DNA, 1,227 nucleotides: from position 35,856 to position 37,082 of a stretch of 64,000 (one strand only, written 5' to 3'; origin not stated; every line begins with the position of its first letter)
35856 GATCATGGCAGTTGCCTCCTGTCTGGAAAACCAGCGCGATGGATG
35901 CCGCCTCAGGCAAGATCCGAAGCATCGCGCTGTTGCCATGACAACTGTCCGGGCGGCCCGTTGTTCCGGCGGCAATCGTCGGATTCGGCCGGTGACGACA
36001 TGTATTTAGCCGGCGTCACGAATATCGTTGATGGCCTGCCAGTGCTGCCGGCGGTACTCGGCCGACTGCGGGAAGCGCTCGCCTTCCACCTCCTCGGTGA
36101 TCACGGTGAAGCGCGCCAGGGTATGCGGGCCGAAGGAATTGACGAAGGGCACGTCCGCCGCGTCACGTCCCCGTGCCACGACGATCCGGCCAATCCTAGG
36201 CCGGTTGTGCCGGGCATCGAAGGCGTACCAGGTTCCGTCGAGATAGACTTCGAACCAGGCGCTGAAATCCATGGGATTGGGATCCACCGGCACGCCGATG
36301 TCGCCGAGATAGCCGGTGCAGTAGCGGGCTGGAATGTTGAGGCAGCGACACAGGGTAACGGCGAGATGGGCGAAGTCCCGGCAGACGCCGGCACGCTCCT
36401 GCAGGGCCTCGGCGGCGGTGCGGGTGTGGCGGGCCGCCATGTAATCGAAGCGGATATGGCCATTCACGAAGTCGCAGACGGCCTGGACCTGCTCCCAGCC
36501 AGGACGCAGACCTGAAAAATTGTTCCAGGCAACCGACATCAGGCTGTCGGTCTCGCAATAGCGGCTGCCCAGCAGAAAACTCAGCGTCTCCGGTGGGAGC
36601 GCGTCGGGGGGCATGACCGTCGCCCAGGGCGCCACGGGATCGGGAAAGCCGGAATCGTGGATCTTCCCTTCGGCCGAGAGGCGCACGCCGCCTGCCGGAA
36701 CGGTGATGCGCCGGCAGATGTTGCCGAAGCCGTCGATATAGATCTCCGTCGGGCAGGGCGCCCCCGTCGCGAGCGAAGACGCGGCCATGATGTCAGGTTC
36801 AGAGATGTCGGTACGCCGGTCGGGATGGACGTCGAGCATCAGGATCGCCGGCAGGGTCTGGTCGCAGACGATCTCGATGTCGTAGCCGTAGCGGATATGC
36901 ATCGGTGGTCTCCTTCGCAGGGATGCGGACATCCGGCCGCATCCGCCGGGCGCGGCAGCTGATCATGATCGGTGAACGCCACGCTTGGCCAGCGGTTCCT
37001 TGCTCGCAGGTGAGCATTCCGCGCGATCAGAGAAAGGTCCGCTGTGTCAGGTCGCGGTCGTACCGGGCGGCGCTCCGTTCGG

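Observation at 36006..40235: EcfG-promoter-driven module: transglutaminase-like / ABCD-type ABC transporter / transglutaminase-like, function unknown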

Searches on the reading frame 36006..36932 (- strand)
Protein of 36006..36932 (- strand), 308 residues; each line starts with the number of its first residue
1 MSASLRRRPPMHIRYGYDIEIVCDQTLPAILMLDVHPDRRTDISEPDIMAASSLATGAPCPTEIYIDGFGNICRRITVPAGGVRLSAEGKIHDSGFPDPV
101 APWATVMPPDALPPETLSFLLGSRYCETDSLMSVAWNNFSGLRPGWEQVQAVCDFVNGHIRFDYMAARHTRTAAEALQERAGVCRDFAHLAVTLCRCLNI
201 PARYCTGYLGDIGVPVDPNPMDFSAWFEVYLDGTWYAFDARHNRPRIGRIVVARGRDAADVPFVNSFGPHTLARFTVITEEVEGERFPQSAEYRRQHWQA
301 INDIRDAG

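Call 7: search_protein_families(library=pfam, proteins=[window:36006-36932:-], max_evalue=0.01)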
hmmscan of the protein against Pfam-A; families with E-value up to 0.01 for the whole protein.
window:36006-36932:- (308 aa): 2 families
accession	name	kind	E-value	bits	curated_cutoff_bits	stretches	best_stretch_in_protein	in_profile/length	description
PF01841.26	Transglut_core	-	2.8e-21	76.3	23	1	144-240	13-108/108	Transglutaminase-like superfamily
PF04473.18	DUF553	-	0.0017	18.3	20.5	1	159-201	29-81/140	Transglutaminase-like domain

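Call 30: search_solved_structures(query=window:36006-36902:-, max_evalue=0.01, show_alignments=1)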
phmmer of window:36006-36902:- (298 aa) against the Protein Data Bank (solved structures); distinct sequences matched with E-value up to 0.01: 1.
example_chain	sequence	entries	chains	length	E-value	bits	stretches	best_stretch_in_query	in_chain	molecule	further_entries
3isr_A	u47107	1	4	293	5e-34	121.2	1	99-261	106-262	Transglutaminase-like enzymes, putative cysteine protease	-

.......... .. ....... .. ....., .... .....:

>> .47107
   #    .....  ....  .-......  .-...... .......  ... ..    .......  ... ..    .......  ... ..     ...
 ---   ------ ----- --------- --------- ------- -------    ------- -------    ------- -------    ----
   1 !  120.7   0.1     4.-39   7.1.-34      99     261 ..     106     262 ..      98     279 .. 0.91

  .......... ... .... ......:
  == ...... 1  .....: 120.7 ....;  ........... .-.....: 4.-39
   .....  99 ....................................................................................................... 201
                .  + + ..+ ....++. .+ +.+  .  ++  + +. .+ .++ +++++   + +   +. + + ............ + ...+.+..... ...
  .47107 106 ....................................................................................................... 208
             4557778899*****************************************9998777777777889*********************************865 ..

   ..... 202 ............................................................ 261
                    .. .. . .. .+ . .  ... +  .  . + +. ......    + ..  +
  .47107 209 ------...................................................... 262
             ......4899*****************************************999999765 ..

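Call 33: search_protein_families(library=pfam, proteins=[window:36006-36902:-], max_evalue=10)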
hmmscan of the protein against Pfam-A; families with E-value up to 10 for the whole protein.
window:36006-36902:- (298 aa): 2 families
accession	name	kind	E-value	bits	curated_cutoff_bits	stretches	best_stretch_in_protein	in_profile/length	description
PF01841.26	Transglut_core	-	2.6e-21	76.4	23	1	134-230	13-108/108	Transglutaminase-like superfamily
PF04473.18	DUF553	-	0.0016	18.3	20.5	1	149-191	29-81/140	Transglutaminase-like domain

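Call 34: search_protein_families(library=ncbifam, proteins=[window:36006-36902:-], max_evalue=0.001)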
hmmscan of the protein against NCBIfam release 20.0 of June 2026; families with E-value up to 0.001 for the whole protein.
window:36006-36902:- (298 aa): 0 families

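Call 41: find_homologous_proteins(query=window:36006-36902:-, max_evalue=1e-10)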
Query window:36006-36902:- (298 aa): 8000 proteins with E <= 1e-10 among 8000 candidates; the best 120 are listed.
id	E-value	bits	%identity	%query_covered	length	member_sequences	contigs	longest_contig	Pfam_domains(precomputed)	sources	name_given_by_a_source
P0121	3.5e-195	666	93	100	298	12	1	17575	PF01841.26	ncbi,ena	-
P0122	6.3e-184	629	87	100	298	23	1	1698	PF01841.26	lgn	-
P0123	3.4e-170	583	81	100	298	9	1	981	PF01841.26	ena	-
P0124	1.0e-159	549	75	100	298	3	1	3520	PF01841.26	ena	-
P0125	7.0e-152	523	73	100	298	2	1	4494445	PF01841.26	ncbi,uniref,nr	ncbi:transglutaminase-like domain-containing protein [Phreatobacter cathodiphilus]|uniref:Transgluta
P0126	1.6e-149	516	71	100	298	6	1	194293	PF01841.26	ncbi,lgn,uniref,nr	ncbi:MAG: transglutaminase family protein [Phreatobacter sp.]|uniref:transglutaminase-like domain-co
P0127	4.4e-145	501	70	100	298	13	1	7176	PF01841.26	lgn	-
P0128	1.0e-143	496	68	100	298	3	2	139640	PF01841.26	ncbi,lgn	-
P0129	8.3e-142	490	68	99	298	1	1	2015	PF01841.26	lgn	-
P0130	4.2e-138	478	68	100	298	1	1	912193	PF01841.26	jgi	jgi:transglutaminase-like putative cysteine protease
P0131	6.0e-137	474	66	99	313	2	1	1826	PF01841.26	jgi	jgi:transglutaminase-like putative cysteine protease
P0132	1.7e-136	473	66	100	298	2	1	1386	PF01841.26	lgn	-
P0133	3.9e-135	468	67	100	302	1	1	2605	PF01841.26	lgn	-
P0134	1.5e-134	466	66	99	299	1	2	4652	PF01841.26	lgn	-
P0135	3.6e-133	462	65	100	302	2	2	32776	PF01841.26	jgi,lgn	-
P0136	6.3e-133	461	68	97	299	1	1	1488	PF01841.26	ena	-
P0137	1.1e-131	457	66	100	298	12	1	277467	PF01841.26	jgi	jgi:transglutaminase-like putative cysteine protease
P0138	2.4e-131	456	67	100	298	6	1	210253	PF01841.26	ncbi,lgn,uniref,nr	ncbi:transglutaminase family protein [Phreatobacter sp.]|uniref:transglutaminase-like domain-contain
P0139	7.5e-131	454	63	100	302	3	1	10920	PF01841.26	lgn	-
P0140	1.1e-128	447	63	100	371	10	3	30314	PF01841.26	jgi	jgi:transglutaminase-like putative cysteine protease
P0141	1.2e-128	447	65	97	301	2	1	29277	PF01841.26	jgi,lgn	-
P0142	1.9e-128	446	62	100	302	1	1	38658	PF01841.26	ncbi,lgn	-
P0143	3.4e-128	445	63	100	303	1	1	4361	PF01841.26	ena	-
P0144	3.2e-127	442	62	100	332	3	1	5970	PF01841.26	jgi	jgi:transglutaminase-like putative cysteine protease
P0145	3.3e-127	442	63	100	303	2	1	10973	PF01841.26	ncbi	-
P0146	3.4e-127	442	63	99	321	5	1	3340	PF01841.26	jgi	jgi:transglutaminase-like putative cysteine protease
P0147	3.6e-127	442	65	98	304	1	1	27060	PF01841.26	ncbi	-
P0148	7.7e-127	441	66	97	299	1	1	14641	PF01841.26,PF04473.19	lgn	-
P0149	8.5e-127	441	64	100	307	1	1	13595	PF01841.26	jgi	jgi:transglutaminase-like putative cysteine protease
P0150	9.4e-127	441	64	99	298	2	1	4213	PF01841.26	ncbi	-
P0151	1.0e-126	441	63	97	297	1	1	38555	PF01841.26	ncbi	-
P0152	1.6e-126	440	61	99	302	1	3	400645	PF01841.26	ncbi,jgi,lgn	jgi:transglutaminase-like putative cysteine protease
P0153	2.4e-126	439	62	97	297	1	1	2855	PF01841.26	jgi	jgi:transglutaminase-like putative cysteine protease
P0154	2.8e-126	439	63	97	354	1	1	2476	PF01841.26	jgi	jgi:transglutaminase-like putative cysteine protease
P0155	4.9e-126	438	63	100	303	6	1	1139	PF01841.26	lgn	-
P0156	5.8e-126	438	63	99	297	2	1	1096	PF01841.26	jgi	jgi:transglutaminase-like putative cysteine protease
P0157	7.4e-126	438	65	97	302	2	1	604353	PF01841.26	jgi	jgi:transglutaminase-like putative cysteine protease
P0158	7.7e-126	438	65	96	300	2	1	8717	PF01841.26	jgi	jgi:transglutaminase-like putative cysteine protease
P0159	7.9e-126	438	63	99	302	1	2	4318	PF01841.26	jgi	jgi:transglutaminase-like putative cysteine protease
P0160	9.3e-126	437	61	100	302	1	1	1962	PF01841.26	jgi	jgi:transglutaminase-like putative cysteine protease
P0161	1.3e-125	437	61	100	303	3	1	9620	PF01841.26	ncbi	-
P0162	1.6e-125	437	64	99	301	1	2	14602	PF01841.26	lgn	-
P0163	6.8e-125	435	61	99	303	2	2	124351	PF01841.26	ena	-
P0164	8.4e-125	434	63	99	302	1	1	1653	PF01841.26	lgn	-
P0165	8.4e-125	434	61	98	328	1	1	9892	PF01841.26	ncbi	-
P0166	8.8e-125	434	62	100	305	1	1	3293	PF01841.26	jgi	jgi:transglutaminase-like putative cysteine protease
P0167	1.2e-124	434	63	100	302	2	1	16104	PF01841.26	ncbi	-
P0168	1.5e-124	433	65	98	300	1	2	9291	PF01841.26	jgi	jgi:transglutaminase-like putative cysteine protease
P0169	2.2e-124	433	63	97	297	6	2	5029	PF01841.26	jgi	jgi:transglutaminase-like putative cysteine protease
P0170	2.4e-124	433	63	99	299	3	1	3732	PF01841.26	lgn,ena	-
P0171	3.3e-124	432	63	97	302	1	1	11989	PF01841.26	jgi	jgi:transglutaminase-like putative cysteine protease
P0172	6.0e-124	431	61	100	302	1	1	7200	PF01841.26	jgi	jgi:transglutaminase-like putative cysteine protease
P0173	6.4e-124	431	62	99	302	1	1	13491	PF01841.26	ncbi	-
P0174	9.3e-124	431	63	97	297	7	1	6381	PF01841.26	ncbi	-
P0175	1.4e-123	430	62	100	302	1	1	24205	PF01841.26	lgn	-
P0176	1.6e-123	430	64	96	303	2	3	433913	PF01841.26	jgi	jgi:transglutaminase-like putative cysteine protease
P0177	2.1e-123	430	61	99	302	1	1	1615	PF01841.26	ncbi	-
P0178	3.7e-123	429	64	98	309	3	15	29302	PF01841.26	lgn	-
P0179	5.4e-123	428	61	99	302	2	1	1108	PF01841.26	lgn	-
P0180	6.7e-123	428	63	97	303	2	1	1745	PF01841.26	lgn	-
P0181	1.2e-122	427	62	98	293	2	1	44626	PF01841.26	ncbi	-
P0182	1.4e-122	427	62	99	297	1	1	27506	PF01841.26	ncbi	-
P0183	4.5e-122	425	62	99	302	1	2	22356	PF01841.26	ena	-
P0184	6.7e-122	425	62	99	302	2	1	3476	PF01841.26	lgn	-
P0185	7.5e-122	425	60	99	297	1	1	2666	PF01841.26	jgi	jgi:transglutaminase-like putative cysteine protease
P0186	1.5e-121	424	60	99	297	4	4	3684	PF01841.26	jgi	jgi:transglutaminase-like putative cysteine protease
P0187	2.4e-121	423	61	97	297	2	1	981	PF01841.26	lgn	-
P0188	2.6e-121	423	66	96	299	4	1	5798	PF01841.26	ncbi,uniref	ncbi:transglutaminase-like domain-containing protein [Bosea sp. (in: a-proteobacteria)]|uniref:trans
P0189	4.2e-121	422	67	89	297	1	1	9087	PF01841.26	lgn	-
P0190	5.3e-121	422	61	99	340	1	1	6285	PF01841.26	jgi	jgi:transglutaminase-like putative cysteine protease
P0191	7.2e-121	421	60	100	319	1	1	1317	PF01841.26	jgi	jgi:transglutaminase-like putative cysteine protease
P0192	1.0e-120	421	62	100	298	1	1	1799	PF01841.26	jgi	jgi:transglutaminase-like putative cysteine protease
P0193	1.8e-120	420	63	97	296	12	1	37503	PF01841.26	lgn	-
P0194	1.9e-120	420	63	99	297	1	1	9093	PF01841.26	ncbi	-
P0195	3.0e-120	419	62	99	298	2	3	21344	PF01841.26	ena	-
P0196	3.1e-120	419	66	92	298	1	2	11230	PF01841.26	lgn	-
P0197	6.1e-120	418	62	95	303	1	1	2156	PF01841.26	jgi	jgi:transglutaminase-like putative cysteine protease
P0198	8.5e-120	418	65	89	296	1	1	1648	PF01841.26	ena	-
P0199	9.4e-120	418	63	97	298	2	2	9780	PF01841.26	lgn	-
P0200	1.1e-119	418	65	89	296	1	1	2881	PF01841.26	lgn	-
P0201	1.3e-119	417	67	91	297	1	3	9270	PF01841.26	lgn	-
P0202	1.3e-119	417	61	98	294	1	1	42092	PF01841.26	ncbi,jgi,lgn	jgi:transglutaminase-like putative cysteine protease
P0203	1.4e-119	417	65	92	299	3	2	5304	PF01841.26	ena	-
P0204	1.6e-119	417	64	89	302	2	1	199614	PF01841.26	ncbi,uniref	ncbi:transglutaminase family protein [Bosea sp. TWI1241]|uniref:transglutaminase-like domain-contain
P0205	2.4e-119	416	62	96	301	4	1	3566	PF01841.26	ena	-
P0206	3.6e-119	416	65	92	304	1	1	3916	PF01841.26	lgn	-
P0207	1.1e-118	414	65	91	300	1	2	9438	PF01841.26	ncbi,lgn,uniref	ncbi:transglutaminase-like domain-containing protein [Bosea sp. (in: a-proteobacteria)]|uniref:trans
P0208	1.2e-118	414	65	96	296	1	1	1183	PF01841.26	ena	-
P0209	1.2e-118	414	64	92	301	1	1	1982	PF01841.26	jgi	-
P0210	1.4e-118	414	63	96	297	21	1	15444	PF01841.26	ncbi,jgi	jgi:transglutaminase-like putative cysteine protease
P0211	2.1e-118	413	59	99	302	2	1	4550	PF01841.26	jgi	jgi:transglutaminase-like putative cysteine protease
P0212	2.5e-118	413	63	96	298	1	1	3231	PF01841.26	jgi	jgi:transglutaminase-like putative cysteine protease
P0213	5.3e-118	412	63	96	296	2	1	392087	PF01841.26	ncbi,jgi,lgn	jgi:transglutaminase-like putative cysteine protease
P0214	5.4e-118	412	62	99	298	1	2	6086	PF01841.26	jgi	jgi:transglutaminase-like putative cysteine protease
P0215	6.4e-118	412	60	97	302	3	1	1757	PF01841.26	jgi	jgi:transglutaminase-like putative cysteine protease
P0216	7.0e-118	412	65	89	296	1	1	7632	PF01841.26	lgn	-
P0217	7.2e-118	412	61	97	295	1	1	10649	PF01841.26,PF04473.19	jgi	jgi:transglutaminase-like putative cysteine protease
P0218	8.0e-118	411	62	97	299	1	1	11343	PF01841.26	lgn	-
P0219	8.4e-118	411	65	92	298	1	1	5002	PF01841.26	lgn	-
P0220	9.4e-118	411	63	97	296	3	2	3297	PF01841.26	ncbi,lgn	ncbi:MAG: transglutaminase-like domain-containing protein [Bosea sp. (in: a-proteobacteria)]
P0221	1.1e-117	411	63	89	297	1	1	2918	PF01841.26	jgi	-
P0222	2.1e-117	410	60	96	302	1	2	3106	PF01841.26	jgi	jgi:transglutaminase-like putative cysteine protease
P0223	3.0e-117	409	60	97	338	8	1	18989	PF01841.26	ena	-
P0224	3.6e-117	409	65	89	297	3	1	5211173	PF01841.26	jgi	jgi:transglutaminase-like putative cysteine protease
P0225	4.1e-117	409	65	92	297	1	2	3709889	PF01841.26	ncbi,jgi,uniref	ncbi:transglutaminase-like domain-containing protein [Bosea sp. (in: a-proteobacteria)]|jgi:transglu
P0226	4.2e-117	409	64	92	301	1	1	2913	PF01841.26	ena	-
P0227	4.5e-117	409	61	97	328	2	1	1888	PF01841.26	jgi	jgi:transglutaminase-like putative cysteine protease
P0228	5.3e-117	409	64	92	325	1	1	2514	PF01841.26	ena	-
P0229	6.6e-117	408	64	89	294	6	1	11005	PF01841.26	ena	-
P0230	9.8e-117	408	64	89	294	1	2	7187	PF01841.26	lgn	-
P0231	1.1e-116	408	62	95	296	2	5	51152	PF01841.26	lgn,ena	-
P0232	1.2e-116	408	65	91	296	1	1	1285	PF01841.26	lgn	-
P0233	1.3e-116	407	65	89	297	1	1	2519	PF01841.26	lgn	-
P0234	1.4e-116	407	62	97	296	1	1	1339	PF01841.26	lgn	-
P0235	1.5e-116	407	62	96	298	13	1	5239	PF01841.26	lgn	-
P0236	1.6e-116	407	61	98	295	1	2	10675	PF01841.26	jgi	jgi:transglutaminase-like putative cysteine protease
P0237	1.7e-116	407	64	92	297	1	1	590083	PF01841.26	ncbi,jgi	jgi:transglutaminase-like putative cysteine protease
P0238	1.8e-116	407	59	99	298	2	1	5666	PF01841.26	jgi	jgi:transglutaminase-like putative cysteine protease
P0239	1.9e-116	407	64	91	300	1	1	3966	PF01841.26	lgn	-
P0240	2.1e-116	407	64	91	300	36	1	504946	PF01841.26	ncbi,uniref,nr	ncbi:MAG: transglutaminase family protein [Bosea sp.]|uniref:transglutaminase-like domain-containing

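Call 42: find_encoding_contigs(protein=P0225, flank=6000, max_places=2)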
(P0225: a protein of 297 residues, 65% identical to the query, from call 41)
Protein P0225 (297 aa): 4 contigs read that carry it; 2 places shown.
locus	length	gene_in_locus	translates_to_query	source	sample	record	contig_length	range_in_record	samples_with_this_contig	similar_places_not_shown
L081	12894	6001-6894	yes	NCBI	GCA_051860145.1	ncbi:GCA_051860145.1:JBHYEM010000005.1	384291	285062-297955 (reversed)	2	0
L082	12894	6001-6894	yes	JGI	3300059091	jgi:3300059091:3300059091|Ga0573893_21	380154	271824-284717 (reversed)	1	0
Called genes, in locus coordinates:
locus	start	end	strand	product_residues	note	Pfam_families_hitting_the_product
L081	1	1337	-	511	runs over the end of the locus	PF00221:Lyase_aromatic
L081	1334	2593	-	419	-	PF01979:Amidohydro_1, PF07969:Amidohydro_3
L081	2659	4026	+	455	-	PF22429:HutF_N (weak), PF01979:Amidohydro_1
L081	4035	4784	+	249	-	PF00392:GntR, PF13545:HTH_Crp_2 (weak), PF25213:HVO_A0261_N (faint), PF07702:UTRA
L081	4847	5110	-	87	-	PF13441:Gly-zipper_YMGG, PF13488:Gly-zipper_Omp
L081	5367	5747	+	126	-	PF05239:PRC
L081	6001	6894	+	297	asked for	PF01841:Transglut_core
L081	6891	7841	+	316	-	PF00781:DAGK_cat, PF19279:YegS_C (weak)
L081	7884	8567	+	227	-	PF01569:PAP2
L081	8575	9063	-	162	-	PF01243:PNPOx_N, PF16242:Pyrid_ox_like, PF12900:Pyridox_ox_2 (weak)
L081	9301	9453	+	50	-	-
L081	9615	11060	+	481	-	PF00171:Aldedh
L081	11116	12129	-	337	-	PF08240:ADH_N, PF00107:ADH_zinc_N, PF13602:ADH_zinc_N_2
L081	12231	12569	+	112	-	PF01638:HxlR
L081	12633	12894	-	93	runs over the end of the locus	-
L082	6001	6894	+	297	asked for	PF01841:Transglut_core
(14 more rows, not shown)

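Call 43: find_encoding_contigs(protein=P0152, flank=6000, max_places=2)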
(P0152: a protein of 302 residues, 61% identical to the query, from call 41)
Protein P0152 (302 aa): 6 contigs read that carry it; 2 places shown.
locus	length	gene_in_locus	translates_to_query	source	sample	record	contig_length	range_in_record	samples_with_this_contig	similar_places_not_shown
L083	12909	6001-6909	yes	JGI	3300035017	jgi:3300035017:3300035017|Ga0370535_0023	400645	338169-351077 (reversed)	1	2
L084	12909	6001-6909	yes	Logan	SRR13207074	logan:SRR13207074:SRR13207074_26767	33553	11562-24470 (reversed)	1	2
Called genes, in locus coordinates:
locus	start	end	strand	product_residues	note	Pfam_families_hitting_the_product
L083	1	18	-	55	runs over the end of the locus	-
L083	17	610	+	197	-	PF05974:DUF892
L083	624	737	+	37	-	-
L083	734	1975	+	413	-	PF01594:AI-2E_transport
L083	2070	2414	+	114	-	-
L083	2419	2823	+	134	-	PF07332:Phage_holin_3_6 (weak)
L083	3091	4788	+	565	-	PF02743:dCache_1, PF07568:HisKA_2, PF02518:HATPase_c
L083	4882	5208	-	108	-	PF13441:Gly-zipper_YMGG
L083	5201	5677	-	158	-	PF05239:PRC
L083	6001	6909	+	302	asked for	PF01841:Transglut_core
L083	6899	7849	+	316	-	PF00781:DAGK_cat, PF01513:NAD_kinase (weak), PF19279:YegS_C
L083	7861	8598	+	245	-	PF01569:PAP2, PF22778:VCPO_2nd (faint)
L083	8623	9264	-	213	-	PF00027:cNMP_binding, PF13545:HTH_Crp_2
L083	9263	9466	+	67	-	-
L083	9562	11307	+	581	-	PF05992:SbmA_BacA, PF06472:ABC_membrane_2, PF00005:ABC_tran, PF13191:AAA_16 (faint)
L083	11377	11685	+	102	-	-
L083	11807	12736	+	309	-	PF08379:Bact_transglu_N, PF01841:Transglut_core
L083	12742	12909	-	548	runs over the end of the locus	PF07536:HWE_HK (faint), PF07568:HisKA_2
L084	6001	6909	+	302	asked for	PF01841:Transglut_core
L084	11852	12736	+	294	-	PF08379:Bact_transglu_N, PF01841:Transglut_core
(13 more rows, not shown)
